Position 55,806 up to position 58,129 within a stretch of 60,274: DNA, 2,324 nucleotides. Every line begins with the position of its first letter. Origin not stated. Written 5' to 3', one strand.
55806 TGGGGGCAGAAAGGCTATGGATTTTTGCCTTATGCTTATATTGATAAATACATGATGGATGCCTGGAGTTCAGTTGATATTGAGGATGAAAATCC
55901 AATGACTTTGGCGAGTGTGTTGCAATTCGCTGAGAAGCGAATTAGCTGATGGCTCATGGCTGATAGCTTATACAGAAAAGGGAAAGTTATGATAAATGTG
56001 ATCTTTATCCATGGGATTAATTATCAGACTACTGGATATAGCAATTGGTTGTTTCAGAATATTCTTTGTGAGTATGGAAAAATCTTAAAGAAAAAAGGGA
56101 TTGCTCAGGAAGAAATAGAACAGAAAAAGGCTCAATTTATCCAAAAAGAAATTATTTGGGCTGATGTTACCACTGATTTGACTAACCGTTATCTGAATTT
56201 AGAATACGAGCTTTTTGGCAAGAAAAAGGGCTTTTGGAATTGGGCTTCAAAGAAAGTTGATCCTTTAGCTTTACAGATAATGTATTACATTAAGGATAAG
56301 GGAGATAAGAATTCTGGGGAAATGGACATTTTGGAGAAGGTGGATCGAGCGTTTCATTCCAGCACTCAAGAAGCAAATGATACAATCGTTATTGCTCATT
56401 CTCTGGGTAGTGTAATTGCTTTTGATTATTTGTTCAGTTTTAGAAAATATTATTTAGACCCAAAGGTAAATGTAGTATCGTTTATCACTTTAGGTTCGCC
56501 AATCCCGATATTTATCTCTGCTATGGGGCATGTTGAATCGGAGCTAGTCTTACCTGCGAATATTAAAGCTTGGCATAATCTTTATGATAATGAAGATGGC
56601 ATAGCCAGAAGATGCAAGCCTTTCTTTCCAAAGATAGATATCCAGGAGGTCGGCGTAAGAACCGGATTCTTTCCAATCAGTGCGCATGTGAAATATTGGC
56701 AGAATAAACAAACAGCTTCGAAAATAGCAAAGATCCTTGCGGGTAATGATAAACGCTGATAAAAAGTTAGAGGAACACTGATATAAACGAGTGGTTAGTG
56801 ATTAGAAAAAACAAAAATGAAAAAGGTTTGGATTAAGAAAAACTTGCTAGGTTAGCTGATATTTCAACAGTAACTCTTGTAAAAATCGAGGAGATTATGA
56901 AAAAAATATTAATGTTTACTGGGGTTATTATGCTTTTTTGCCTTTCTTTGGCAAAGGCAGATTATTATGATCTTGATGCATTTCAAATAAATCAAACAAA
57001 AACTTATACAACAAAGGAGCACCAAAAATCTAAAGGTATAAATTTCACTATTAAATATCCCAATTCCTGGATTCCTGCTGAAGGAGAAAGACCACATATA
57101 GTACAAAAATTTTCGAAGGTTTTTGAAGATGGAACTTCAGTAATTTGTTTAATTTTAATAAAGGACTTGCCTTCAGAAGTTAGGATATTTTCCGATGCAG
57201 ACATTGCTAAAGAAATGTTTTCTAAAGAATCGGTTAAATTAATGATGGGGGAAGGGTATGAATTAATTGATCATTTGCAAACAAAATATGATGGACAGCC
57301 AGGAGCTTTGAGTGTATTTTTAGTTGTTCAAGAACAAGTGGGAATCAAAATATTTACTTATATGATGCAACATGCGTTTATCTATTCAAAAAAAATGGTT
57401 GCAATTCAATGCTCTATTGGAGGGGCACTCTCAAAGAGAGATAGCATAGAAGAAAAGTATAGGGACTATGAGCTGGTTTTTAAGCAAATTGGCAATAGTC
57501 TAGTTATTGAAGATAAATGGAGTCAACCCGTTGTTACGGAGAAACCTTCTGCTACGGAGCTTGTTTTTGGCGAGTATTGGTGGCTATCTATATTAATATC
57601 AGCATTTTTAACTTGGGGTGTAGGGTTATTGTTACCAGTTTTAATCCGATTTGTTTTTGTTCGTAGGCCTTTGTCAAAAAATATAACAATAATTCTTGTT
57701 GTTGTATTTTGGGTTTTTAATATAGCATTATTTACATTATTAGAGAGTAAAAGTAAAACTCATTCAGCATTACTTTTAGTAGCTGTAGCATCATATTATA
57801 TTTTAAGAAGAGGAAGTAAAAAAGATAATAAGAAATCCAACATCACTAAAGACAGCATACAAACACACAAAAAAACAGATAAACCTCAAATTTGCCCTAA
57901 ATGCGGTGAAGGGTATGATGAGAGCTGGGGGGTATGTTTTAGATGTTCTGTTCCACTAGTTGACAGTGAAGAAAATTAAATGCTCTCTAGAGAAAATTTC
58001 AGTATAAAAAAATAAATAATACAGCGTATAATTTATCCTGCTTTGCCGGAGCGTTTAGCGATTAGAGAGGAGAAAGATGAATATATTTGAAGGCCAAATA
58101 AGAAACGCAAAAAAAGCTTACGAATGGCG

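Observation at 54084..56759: Seven-repeat beta-rich protein + prodomain-less cytoplasmic papain-like protease + alpha/beta hydrolase: possible protease-gated effector cassette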

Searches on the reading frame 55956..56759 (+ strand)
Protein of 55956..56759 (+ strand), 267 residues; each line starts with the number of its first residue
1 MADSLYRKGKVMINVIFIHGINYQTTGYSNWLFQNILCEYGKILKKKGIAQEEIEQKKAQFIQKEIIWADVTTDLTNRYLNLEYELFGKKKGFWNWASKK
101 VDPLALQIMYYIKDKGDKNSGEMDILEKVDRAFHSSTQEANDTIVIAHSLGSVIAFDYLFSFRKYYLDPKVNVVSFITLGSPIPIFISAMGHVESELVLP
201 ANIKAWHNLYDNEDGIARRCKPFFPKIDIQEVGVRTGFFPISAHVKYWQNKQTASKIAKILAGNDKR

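Call 3: search_protein_families(library=pfam, proteins=[window:55956-56759:+], max_evalue=0.01)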
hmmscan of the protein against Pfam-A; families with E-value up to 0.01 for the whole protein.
window:55956-56759:+ (267 aa): 1 family
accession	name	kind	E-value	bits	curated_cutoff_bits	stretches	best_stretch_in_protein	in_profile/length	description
PF02862.22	DDHD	-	0.0048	17.5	28.3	0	172-223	4-68/258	DDHD domain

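Call 4: search_protein_families(library=padloc, proteins=[window:55956-56759:+], max_evalue=0.01)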
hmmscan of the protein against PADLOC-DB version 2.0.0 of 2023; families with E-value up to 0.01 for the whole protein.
window:55956-56759:+ (267 aa): 1 family
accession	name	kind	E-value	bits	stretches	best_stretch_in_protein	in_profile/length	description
PDLC03497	REase_II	-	0.007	13.8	0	100-156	74-130/290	Type II restriction enzyme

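Call 5: search_protein_families(library=ncbifam, proteins=[window:55956-56759:+], max_evalue=0.01)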
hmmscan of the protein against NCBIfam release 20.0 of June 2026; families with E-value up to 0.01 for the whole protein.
window:55956-56759:+ (267 aa): 0 families

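Call 13: find_homologous_proteins(query=window:55956-56756:+)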
Query window:55956-56756:+ (267 aa): 206 proteins with E <= 0.001 among 519 candidates; the best 120 are listed.
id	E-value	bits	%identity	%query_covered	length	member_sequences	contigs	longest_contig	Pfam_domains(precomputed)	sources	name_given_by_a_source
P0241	2.6e-156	537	92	94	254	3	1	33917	-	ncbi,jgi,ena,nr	ncbi:MAG: hypothetical protein KKD05_06505 [Candidatus Omnitrophica bacterium]|nr:hypothetical prote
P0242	3.5e-156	537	89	98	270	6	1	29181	-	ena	-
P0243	1.5e-141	489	83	94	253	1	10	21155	-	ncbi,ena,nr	ncbi:MAG: hypothetical protein KAI72_10435 [Candidatus Pacebacteria bacterium]|nr:hypothetical prote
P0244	2.5e-141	488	83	94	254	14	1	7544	-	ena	-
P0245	1.0e-140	486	83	94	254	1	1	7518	-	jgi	-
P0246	7.9e-139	480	80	94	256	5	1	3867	-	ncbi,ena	-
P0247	1.2e-137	476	81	94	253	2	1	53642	-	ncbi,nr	ncbi:MAG: hypothetical protein HY810_01560 [Candidatus Omnitrophica bacterium]|nr:hypothetical prote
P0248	3.8e-137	474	80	94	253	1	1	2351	PF02862.23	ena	-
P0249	4.2e-137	474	80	94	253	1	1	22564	-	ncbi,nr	ncbi:MAG: hypothetical protein KJ893_08590 [Candidatus Omnitrophica bacterium]|nr:hypothetical prote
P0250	6.3e-124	431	84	82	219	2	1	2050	-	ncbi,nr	ncbi:MAG: hypothetical protein KAJ14_15830, partial [Candidatus Omnitrophica bacterium]|nr:hypotheti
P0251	4.5e-123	428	71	94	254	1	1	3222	PF02862.23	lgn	-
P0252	2.5e-122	426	70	94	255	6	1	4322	PF02862.23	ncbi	-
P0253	1.5e-120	420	70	94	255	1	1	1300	PF02862.23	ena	-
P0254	2.5e-120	419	69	94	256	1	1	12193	PF02862.23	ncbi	-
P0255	3.6e-112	392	65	94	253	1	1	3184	-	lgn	-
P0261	1.3e-97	345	59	93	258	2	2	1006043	-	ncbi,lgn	ncbi:MAG: hypothetical protein AB7S78_02825 [Candidatus Omnitrophota bacterium]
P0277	2.7e-81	291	51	94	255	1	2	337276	-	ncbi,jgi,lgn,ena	-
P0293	3.8e-77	278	49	93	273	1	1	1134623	-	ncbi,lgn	ncbi:MAG: hypothetical protein AB1439_06870 [candidate division FCPU426 bacterium]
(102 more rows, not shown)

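Call 26: search_solved_structures(query=window:55989-56756:+, max_evalue=10, show_alignments=1)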
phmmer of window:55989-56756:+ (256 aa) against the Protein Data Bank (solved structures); distinct sequences matched with E-value up to 10: 4.
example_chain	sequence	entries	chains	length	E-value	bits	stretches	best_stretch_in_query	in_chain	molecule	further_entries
2iyo_A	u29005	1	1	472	0.38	13.6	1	138-192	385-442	6-PHOSPHOGLUCONATE DEHYDROGENASE, DECARBOXYLATING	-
2iyp_A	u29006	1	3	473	0.38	13.6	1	138-192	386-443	6-PHOSPHOGLUCONATE DEHYDROGENASE, DECARBOXYLATING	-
2iz0_A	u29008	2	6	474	0.38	13.6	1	138-192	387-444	6-PHOSPHOGLUCONATE DEHYDROGENASE, DECARBOXYLATING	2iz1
4jgo_A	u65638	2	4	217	0.69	12.7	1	97-172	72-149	Sporulation kinase D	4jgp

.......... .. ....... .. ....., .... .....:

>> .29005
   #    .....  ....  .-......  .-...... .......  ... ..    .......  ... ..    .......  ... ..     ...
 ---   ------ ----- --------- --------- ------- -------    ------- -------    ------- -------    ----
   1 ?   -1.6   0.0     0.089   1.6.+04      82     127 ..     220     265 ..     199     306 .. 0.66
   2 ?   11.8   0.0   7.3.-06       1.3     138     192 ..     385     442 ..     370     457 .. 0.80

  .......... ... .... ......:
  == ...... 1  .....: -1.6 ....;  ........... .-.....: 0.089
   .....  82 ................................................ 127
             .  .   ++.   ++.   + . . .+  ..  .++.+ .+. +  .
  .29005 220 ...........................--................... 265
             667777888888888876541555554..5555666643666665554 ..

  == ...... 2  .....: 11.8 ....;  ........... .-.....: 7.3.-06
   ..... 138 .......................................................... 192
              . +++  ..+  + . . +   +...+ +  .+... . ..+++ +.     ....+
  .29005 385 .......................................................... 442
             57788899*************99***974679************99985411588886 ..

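Call 45: search_protein_families(library=pfam, proteins=[window:55989-56756:+], max_evalue=0.05)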
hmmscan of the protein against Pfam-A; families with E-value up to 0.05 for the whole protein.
window:55989-56756:+ (256 aa): 4 families
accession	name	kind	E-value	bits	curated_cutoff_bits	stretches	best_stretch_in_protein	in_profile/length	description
PF02862.22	DDHD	-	0.0042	17.7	28.3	0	161-212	4-68/258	DDHD domain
PF02450.21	LCAT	-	0.011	15.5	21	1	127-172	118-162/392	Lecithin:cholesterol acyltransferase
PF05057.20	DUF676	-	0.023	14.6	20.3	0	131-171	75-124/217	Putative serine esterase (DUF676)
PF07819.20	PGAP1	-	0.049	13.8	24.3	0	113-173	74-130/233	PGAP1-like alpha/beta domain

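Call 51: search_protein_families(library=phrogs, proteins=[window:55989-56756:+], max_evalue=0.001)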
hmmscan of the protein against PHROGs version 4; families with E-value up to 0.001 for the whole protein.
window:55989-56756:+ (256 aa): 0 families

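Call 63: find_encoding_contigs(protein=P0261, flank=6000, max_places=2)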
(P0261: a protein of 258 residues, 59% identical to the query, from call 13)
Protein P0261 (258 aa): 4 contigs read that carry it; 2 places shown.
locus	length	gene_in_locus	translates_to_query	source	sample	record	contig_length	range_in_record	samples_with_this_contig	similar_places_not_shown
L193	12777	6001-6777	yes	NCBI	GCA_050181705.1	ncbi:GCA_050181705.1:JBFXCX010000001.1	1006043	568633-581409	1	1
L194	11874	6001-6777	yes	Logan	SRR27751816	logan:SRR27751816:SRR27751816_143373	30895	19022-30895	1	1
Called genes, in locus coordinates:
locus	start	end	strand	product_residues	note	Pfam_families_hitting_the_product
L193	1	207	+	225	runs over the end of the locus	PF10988:DUF2807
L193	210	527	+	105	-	PF00581:Rhodanese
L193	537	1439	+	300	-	-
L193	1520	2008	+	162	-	PF00254:FKBP_C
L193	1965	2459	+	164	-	PF00436:SSB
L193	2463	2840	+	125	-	PF01740:STAS, PF13466:STAS_2 (weak)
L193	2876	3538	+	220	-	PF01135:PCMT, PF00398:RrnaAD, PF13847:Methyltransf_31 (weak)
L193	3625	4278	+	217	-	PF10988:DUF2807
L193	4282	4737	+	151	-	PF04115:Ureidogly_lyase (faint)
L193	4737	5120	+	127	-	PF01042:Ribonuc_L-PSP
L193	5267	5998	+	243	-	-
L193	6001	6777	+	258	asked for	-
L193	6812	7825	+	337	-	PF00515:TPR_1 (weak), PF07719:TPR_2 (weak), PF13371:TPR_9 (weak), PF13432:TPR_16, PF00515:TPR_1, PF07719:TPR_2 (weak), PF13371:TPR_9, PF13414:TPR_11 (weak), +11 more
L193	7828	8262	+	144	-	-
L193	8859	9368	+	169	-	-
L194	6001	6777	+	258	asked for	-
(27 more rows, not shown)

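Call 64: find_encoding_contigs(protein=P0277, flank=6000, max_places=2)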
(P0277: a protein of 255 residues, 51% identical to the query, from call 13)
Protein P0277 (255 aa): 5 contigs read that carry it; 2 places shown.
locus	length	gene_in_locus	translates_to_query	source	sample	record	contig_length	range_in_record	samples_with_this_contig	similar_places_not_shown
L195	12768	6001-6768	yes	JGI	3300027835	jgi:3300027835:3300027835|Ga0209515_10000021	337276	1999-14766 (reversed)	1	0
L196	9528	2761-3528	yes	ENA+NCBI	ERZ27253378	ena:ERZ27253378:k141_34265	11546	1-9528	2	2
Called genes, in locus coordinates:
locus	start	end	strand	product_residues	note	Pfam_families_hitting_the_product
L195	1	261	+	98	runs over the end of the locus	PF04026:SpoVG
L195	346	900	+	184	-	-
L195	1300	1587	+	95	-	-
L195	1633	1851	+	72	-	-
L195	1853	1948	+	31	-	-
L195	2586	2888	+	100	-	PF04026:SpoVG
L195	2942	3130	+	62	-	-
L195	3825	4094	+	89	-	-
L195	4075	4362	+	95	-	-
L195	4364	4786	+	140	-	-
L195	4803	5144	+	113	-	PF21781:DUF6876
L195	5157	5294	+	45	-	-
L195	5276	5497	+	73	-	-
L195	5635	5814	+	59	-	-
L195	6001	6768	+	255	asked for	-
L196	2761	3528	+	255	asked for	-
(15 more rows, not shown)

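Call 65: find_encoding_contigs(protein=P0293, flank=6000, max_places=2)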
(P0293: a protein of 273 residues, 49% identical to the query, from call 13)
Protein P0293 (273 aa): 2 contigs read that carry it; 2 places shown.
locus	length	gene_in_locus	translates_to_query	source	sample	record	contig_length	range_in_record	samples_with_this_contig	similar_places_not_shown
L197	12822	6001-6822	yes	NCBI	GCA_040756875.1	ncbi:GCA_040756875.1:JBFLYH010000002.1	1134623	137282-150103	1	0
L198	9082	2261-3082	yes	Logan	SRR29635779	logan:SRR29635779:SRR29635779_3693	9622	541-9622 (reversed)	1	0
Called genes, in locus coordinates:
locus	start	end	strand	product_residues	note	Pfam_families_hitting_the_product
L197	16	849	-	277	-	PF02673:BacA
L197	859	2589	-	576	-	PF01590:GAF, PF13185:GAF_2 (weak), PF13492:GAF_3, PF01590:GAF (weak), PF13492:GAF_3, PF01966:HD, PF13487:HD_5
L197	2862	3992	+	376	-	PF01590:GAF, PF13185:GAF_2, PF13492:GAF_3, PF13487:HD_5, PF01966:HD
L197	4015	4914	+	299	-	PF01663:Phosphodiest (weak), PF01676:Metalloenzyme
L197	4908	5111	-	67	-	-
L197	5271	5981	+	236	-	PF08713:DNA_alkylation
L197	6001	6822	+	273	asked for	-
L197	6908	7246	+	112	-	PF07238:PilZ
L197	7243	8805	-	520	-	PF09852:DUF2079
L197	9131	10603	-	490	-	PF09852:DUF2079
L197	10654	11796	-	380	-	PF13400:Tad (weak)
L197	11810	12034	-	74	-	-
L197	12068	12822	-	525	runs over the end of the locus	PF02366:PMT (weak), PF13231:PMT_2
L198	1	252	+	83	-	?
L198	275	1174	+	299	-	PF01663:Phosphodiest (weak), PF01676:Metalloenzyme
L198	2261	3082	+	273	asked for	-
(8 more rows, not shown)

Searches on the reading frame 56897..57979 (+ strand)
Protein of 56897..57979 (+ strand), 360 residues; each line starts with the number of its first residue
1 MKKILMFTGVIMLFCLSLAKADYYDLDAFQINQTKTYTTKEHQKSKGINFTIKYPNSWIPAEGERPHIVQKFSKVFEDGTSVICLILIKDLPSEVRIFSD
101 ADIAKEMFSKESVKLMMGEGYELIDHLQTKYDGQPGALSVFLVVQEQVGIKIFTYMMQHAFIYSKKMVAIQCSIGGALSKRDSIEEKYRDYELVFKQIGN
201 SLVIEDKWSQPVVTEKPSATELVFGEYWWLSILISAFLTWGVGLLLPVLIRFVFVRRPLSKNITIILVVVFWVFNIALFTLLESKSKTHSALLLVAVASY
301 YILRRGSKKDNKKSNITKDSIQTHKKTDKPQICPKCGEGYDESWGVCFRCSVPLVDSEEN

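Call 3: search_protein_families(library=pfam, proteins=[window:56897-57979:+], max_evalue=0.01)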
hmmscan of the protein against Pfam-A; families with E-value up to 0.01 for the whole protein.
window:56897-57979:+ (360 aa): 0 families

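Call 4: search_protein_families(library=padloc, proteins=[window:56897-57979:+], max_evalue=0.01)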
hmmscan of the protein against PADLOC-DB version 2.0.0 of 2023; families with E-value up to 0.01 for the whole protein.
window:56897-57979:+ (360 aa): 0 families

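Call 5: search_protein_families(library=ncbifam, proteins=[window:56897-57979:+], max_evalue=0.01)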
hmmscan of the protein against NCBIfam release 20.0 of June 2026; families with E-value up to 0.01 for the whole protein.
window:56897-57979:+ (360 aa): 0 families

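Call 45: search_protein_families(library=pfam, proteins=[window:56897-57976:+], max_evalue=0.05)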
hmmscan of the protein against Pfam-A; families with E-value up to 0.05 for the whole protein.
window:56897-57976:+ (360 aa): 1 family
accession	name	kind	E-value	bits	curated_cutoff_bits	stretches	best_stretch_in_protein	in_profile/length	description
PF23475.1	zf-Tbcl_FmdE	-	0.027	14.4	23.2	1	325-350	2-28/35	FmdE treble clef zinc finger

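Call 51: search_protein_families(library=phrogs, proteins=[window:56897-57976:+], max_evalue=0.001)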
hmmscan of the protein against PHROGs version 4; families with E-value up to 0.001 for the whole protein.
window:56897-57976:+ (360 aa): 0 families
